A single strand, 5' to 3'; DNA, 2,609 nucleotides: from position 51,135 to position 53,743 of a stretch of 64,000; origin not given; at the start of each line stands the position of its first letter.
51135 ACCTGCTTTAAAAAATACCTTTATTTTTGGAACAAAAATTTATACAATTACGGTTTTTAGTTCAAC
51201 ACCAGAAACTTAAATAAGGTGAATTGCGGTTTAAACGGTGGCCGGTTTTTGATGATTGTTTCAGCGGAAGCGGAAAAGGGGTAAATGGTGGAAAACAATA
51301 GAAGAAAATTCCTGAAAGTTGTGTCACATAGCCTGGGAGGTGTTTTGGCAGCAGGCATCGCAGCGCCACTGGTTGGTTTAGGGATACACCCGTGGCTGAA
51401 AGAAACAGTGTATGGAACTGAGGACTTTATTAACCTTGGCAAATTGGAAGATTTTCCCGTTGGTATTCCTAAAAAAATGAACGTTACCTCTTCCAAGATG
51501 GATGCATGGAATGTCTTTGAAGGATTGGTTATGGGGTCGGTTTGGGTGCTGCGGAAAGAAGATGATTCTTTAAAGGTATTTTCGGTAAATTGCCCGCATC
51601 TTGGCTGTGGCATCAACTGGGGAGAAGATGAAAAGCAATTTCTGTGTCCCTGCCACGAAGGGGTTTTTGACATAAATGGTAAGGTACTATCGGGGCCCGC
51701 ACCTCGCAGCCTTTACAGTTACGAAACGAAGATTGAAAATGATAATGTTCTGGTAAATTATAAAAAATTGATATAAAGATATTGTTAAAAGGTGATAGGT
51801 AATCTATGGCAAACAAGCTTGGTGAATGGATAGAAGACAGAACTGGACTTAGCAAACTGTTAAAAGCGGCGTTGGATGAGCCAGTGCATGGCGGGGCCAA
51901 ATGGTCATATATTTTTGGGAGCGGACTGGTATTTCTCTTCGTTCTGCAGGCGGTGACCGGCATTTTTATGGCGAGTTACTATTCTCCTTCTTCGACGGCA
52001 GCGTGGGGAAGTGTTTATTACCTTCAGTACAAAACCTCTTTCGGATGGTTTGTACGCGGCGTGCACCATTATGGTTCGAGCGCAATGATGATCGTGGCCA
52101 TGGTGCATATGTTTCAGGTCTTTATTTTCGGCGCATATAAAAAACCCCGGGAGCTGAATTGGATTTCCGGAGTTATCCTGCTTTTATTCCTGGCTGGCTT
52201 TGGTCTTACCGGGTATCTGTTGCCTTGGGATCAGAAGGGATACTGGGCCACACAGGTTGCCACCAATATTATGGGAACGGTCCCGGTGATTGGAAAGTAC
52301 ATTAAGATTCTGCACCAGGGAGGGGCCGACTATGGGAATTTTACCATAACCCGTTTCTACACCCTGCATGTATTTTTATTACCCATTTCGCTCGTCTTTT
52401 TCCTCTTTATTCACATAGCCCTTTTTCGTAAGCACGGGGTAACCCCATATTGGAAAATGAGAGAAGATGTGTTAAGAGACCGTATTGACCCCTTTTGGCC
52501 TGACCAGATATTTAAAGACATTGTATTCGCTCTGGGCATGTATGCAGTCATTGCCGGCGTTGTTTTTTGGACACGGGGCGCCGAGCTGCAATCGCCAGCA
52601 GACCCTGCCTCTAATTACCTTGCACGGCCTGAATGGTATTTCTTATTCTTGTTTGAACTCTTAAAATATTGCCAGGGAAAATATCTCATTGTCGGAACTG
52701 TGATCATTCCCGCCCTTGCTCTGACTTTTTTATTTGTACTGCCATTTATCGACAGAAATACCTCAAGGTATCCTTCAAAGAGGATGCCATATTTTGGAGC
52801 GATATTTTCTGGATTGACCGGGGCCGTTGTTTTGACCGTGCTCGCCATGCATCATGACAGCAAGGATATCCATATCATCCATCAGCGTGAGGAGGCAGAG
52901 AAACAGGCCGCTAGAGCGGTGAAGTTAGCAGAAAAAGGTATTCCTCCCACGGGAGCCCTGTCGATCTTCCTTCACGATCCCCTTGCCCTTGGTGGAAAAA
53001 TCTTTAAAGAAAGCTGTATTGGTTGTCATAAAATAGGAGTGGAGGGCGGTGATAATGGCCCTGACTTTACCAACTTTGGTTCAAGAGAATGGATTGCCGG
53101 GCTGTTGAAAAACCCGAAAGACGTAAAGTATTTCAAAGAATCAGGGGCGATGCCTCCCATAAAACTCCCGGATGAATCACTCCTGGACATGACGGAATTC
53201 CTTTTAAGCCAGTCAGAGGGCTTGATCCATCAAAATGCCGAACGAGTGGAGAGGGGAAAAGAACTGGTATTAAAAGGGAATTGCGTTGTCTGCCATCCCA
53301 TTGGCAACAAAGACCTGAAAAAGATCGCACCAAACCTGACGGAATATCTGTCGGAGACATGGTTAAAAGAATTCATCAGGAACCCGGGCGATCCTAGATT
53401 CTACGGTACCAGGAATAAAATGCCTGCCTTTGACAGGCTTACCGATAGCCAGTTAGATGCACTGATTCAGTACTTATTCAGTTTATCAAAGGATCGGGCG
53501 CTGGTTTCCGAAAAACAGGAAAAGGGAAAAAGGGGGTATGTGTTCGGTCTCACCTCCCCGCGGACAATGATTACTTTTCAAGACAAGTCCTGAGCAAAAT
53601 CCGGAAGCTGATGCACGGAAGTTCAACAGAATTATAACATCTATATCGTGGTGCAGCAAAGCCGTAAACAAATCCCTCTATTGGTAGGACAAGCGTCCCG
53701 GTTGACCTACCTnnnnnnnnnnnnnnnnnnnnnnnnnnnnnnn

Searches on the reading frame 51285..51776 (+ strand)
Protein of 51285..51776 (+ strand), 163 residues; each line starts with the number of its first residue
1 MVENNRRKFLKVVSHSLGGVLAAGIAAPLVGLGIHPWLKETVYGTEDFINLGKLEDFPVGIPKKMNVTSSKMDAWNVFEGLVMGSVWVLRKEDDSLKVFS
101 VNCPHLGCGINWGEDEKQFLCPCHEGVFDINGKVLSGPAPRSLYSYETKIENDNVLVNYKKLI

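Call 9: search_protein_families(library=pfam, proteins=[window:51285-51776:+], max_evalue=0.01)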
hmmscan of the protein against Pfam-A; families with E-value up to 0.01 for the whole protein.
window:51285-51776:+ (163 aa): 2 families
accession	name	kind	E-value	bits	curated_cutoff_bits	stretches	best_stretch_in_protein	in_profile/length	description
PF00355.32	Rieske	-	4.5e-12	46.1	20.3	1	83-146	22-87/88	Rieske [2Fe-2S] domain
PF10399.14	UCR_Fe-S_N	-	0.0057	16.5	24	1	3-30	8-35/41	Ubiquitinol-cytochrome C reductase Fe-S subunit TAT signal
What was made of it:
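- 51285..51776 (+): Rieske Fe-S protein gene of a bc1-type complex. It belongs to piece A, which is upstream context and not part of the acs operon. Pfam Rieske, E = 4.5e-12 (call 9).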

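Call 28: find_encoding_contigs(protein=window:51285-51776:+, flank=10000, max_places=10)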
Protein window:51285-51776:+ (163 aa): 23 contigs read that carry it; 10 places shown.
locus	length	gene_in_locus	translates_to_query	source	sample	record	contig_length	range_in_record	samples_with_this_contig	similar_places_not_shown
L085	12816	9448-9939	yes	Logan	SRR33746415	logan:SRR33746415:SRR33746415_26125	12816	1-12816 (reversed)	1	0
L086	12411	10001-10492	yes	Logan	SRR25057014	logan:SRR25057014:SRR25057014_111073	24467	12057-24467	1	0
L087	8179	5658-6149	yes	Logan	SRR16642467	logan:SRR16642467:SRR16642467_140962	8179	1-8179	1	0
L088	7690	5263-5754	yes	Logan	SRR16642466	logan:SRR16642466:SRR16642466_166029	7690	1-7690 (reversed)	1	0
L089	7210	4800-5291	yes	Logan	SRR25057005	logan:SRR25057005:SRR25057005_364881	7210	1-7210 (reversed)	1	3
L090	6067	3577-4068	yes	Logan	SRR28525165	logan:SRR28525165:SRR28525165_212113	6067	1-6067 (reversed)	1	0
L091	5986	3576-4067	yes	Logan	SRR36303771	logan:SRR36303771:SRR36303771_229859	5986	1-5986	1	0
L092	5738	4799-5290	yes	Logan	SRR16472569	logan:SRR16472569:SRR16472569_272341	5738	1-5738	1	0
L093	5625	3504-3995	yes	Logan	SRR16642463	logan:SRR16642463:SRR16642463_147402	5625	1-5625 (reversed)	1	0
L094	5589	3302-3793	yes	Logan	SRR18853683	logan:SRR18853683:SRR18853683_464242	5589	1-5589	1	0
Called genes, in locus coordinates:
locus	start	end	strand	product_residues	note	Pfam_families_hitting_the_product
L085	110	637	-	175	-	PF01967:MoaC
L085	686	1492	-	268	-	-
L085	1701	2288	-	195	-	PF00027:cNMP_binding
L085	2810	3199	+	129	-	PF00115:COX1 (weak)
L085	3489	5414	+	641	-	PF01869:BcrAD_BadFG, PF06050:HGD-D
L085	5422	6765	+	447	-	PF06050:HGD-D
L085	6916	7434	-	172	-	PF04389:Peptidase_M28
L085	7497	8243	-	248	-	PF01416:PseudoU_synth_1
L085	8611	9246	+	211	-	PF04264:YceI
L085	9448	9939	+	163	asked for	PF00355:Rieske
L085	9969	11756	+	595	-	PF00033:Cytochrome_B, PF13631:Cytochrom_B_N_2, PF00032:Cytochrom_B_C, PF00034:Cytochrom_C (weak), PF13442:Cytochrome_CBB3 (weak)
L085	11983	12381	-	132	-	PF00932:LTD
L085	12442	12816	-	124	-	?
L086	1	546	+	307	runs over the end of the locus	PF00149:Metallophos, PF12850:Metallophos_2 (faint)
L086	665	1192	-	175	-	PF01967:MoaC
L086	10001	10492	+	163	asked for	PF00355:Rieske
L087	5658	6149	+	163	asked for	PF00355:Rieske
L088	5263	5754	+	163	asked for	PF00355:Rieske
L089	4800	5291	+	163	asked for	PF00355:Rieske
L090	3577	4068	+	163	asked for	PF00355:Rieske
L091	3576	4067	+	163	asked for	PF00355:Rieske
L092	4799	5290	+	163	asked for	PF00355:Rieske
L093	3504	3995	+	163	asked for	PF00355:Rieske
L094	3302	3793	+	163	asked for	PF00355:Rieske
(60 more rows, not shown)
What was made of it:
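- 51285..51776 (+): The identical protein is listed in 99 blocks of the public collection; 23 contigs were read and 10 are shown (call 28).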

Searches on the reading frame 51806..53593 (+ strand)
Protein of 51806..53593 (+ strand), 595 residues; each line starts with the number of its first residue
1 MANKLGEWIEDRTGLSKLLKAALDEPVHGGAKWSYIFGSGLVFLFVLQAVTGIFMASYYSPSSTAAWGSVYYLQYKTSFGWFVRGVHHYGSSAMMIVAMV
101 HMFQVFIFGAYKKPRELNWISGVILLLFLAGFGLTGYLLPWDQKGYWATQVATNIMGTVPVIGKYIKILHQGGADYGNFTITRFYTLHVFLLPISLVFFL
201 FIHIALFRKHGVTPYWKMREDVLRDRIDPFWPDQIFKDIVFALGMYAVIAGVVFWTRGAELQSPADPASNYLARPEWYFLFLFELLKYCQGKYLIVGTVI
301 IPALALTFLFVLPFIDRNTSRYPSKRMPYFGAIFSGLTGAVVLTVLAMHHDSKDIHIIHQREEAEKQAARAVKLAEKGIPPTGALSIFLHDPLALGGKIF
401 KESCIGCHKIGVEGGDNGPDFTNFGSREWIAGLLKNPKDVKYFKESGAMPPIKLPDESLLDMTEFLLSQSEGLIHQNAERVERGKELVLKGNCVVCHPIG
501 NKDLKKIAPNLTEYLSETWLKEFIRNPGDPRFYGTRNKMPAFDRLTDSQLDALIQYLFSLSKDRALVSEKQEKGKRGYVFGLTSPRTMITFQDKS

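Call 9: search_protein_families(library=pfam, proteins=[window:51806-53593:+], max_evalue=0.01)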
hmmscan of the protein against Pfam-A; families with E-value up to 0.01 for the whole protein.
window:51806-53593:+ (595 aa): 7 families
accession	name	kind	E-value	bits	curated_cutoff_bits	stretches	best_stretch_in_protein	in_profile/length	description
PF00033.24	Cytochrome_B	-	2.9e-48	164.7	27.2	1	32-211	11-189/189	Cytochrome b/b6/petB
PF13631.11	Cytochrom_B_N_2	-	8.8e-46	156.4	27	1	93-254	2-160/169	Cytochrome b(N-terminal)/b6/petB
PF00034.26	Cytochrom_C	-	3.7e-17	63.9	21.3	2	481-560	1-89/90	Cytochrome c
PF13442.11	Cytochrome_CBB3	-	9.4e-14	51.9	27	2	480-557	2-68/68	Cytochrome C oxidase, cbb3-type, subunit III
PF00032.22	Cytochrom_B_C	-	3.2e-09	37.4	20.7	1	274-358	12-93/102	Cytochrome b(C-terminal)/b6/petD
PF01292.26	Ni_hydr_CYTB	-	2.1e-05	24.8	30.1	1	7-113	73-170/179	Prokaryotic cytochrome b561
PF14358.11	DUF4405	-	9.2e-05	23.3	26.7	1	41-102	6-62/66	Domain of unknown function (DUF4405)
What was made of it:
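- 51806..53593 (+): Cytochrome b fused to a di-haem cytochrome c (595 aa). It is the last gene of piece A. Pfam Cytochrome_B, Cytochrom_B_C and 2x Cytochrom_C (call 9).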

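Call 27: find_encoding_contigs(protein=window:51806-53593:+, flank=10000, max_places=10)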
Protein window:51806-53593:+ (595 aa): no gene with exactly this product is on record in the collection.
